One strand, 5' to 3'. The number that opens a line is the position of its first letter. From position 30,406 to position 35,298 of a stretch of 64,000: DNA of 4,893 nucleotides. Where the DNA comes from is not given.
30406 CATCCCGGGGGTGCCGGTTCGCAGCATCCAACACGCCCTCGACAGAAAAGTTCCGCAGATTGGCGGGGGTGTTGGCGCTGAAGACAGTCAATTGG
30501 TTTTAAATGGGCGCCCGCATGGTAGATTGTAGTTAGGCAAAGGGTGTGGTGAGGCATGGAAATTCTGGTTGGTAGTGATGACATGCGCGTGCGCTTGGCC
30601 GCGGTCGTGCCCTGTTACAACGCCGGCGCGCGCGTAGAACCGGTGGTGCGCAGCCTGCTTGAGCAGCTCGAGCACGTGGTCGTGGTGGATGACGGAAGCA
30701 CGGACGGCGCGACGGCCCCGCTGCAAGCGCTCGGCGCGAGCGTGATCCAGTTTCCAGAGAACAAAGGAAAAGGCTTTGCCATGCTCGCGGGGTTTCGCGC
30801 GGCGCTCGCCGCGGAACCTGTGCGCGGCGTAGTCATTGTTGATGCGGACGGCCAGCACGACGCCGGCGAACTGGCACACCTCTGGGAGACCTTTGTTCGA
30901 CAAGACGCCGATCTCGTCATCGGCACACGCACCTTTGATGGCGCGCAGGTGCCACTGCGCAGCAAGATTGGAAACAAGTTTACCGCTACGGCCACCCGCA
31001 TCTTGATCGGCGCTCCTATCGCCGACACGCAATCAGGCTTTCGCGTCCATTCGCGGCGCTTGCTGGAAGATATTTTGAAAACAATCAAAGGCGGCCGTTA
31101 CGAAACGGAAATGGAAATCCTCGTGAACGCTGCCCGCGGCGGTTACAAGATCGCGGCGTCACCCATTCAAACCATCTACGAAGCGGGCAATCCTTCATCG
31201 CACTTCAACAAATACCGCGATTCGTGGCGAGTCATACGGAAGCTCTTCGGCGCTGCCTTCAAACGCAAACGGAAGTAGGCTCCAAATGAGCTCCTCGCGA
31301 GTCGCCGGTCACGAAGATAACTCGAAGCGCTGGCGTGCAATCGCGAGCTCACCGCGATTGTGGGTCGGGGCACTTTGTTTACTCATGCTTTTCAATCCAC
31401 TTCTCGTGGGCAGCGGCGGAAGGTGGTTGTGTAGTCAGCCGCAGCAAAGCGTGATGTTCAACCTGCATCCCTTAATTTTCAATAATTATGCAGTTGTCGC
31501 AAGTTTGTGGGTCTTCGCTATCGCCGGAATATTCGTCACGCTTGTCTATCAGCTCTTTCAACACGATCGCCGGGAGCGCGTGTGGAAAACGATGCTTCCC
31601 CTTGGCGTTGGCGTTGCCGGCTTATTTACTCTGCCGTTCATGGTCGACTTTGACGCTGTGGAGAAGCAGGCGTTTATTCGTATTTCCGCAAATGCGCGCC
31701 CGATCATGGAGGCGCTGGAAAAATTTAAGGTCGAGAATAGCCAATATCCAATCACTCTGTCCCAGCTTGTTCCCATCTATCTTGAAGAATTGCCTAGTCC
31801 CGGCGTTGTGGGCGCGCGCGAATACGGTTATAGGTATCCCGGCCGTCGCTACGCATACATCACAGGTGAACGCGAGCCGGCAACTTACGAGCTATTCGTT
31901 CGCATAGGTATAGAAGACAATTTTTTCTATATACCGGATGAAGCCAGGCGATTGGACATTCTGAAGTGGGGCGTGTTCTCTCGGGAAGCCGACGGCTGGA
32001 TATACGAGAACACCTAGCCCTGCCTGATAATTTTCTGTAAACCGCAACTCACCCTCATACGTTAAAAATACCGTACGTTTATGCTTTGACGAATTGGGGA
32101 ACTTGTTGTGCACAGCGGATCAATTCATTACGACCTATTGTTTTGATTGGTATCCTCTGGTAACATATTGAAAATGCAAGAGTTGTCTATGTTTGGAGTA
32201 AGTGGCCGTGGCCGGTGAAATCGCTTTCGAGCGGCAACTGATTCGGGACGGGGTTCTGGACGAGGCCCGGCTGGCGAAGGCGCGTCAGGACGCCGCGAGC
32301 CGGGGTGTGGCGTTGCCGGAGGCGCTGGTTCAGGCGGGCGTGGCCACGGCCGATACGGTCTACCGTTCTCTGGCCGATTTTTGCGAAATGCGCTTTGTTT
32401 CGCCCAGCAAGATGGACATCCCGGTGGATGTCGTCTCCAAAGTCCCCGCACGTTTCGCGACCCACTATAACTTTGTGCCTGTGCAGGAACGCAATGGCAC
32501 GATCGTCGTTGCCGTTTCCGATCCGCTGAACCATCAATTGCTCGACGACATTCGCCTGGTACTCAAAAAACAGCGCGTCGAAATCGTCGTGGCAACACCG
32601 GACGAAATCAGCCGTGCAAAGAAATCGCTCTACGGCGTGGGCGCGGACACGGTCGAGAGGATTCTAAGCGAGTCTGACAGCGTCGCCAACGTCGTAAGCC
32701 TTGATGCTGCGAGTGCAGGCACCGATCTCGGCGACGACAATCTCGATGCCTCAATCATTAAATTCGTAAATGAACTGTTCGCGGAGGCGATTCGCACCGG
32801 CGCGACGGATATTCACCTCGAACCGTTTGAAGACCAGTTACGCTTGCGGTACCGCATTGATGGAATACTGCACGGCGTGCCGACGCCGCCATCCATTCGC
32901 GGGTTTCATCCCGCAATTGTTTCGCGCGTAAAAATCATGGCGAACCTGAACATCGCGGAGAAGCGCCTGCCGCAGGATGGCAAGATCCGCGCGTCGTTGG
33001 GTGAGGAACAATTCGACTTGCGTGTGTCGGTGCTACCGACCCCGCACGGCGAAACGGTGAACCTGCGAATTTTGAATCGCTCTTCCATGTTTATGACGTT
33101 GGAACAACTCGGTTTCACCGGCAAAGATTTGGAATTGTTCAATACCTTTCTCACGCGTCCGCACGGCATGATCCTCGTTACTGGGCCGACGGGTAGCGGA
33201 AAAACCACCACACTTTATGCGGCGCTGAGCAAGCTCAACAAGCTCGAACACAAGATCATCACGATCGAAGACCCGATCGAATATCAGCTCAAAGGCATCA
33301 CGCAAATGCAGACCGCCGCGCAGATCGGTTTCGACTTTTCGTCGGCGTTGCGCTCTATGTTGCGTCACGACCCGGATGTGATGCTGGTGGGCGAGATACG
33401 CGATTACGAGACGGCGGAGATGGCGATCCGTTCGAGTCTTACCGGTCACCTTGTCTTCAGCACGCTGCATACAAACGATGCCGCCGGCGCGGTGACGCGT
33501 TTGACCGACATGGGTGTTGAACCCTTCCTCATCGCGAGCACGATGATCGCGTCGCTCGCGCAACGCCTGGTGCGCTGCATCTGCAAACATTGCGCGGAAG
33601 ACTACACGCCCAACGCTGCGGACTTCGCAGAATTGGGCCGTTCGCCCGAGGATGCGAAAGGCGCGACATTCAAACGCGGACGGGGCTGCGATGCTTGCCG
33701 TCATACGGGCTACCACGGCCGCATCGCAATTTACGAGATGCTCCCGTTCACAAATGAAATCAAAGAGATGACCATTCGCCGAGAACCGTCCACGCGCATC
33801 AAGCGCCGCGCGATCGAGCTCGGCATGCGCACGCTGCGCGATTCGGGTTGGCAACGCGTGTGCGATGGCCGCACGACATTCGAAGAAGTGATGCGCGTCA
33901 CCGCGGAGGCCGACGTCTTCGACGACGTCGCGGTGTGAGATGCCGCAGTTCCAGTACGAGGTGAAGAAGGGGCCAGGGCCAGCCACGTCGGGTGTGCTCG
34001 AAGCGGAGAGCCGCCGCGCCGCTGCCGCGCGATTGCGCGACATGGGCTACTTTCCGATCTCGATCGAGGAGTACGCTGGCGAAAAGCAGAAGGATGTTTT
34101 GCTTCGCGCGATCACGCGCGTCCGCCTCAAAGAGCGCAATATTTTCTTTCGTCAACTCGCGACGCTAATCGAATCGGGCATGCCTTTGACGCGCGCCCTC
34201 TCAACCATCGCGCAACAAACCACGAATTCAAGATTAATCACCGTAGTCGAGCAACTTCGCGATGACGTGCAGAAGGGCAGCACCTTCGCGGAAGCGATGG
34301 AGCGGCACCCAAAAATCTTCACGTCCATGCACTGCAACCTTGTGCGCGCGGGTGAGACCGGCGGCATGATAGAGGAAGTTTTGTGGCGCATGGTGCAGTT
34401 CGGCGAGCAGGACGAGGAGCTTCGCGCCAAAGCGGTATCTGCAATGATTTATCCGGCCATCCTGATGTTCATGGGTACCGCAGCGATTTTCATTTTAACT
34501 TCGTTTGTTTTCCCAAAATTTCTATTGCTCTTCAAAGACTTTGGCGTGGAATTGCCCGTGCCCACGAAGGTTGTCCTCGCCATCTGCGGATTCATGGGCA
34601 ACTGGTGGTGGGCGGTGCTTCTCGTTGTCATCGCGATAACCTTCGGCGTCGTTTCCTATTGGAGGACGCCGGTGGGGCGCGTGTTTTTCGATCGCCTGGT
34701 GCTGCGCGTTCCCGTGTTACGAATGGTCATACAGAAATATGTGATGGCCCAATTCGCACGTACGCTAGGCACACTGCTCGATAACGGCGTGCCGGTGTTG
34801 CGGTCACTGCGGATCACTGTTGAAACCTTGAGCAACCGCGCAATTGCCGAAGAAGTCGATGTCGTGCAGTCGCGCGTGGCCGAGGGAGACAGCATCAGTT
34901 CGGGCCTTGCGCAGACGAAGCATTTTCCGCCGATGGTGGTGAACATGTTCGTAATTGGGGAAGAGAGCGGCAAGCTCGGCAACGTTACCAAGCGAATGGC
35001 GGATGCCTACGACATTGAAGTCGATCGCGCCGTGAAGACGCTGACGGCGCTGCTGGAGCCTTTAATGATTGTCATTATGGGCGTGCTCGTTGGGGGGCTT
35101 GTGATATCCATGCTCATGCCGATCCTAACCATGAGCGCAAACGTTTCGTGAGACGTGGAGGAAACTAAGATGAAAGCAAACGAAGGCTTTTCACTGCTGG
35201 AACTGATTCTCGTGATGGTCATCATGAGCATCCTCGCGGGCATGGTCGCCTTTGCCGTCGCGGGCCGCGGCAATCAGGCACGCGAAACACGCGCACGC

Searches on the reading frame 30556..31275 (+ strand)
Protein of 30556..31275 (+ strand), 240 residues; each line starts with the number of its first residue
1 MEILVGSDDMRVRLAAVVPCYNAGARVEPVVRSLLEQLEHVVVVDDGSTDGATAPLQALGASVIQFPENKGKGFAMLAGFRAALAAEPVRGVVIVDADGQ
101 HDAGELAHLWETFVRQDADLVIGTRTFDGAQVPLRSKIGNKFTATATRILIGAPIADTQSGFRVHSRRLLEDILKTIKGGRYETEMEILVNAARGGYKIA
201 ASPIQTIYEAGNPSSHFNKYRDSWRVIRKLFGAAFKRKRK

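Call 45: search_protein_families(library=pfam, proteins=[window:30556-31275:+], max_evalue=0.00001)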
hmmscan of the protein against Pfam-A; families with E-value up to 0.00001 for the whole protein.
window:30556-31275:+ (240 aa): 2 families
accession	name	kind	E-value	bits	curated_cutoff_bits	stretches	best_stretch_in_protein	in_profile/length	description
PF00535.33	Glycos_transf_2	-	5.2e-24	85.5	23.3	1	17-173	3-167/168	Glycosyl transferase family 2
PF13641.12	Glyco_tranf_2_3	-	4.3e-06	27.3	27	1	14-115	3-112/230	Glycosyltransferase like family 2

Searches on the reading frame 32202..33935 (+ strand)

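Call 45: search_protein_families(library=pfam, proteins=[window:32202-33935:+], max_evalue=0.00001)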
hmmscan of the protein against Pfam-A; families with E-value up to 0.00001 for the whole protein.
window:32202-33935:+ (578 aa): 2 families
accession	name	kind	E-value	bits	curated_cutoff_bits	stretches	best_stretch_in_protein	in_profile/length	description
PF00437.27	T2SSE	-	4.9e-130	433.9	24.9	1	182-565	5-370/370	Type II/IV secretion system protein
PF05157.20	MshEN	-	1.1e-22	80.3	23.1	1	63-145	3-85/90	MshEN domain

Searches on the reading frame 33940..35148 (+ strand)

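Call 45: search_protein_families(library=pfam, proteins=[window:33940-35148:+], max_evalue=0.00001)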
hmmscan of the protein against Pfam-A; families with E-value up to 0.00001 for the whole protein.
window:33940-35148:+ (403 aa): 1 family
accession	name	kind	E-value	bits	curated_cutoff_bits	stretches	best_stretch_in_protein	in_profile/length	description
PF00482.28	T2SSF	-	2.1e-62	209.1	25.2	2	69-192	1-125/125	Type II secretion system (T2SS), protein F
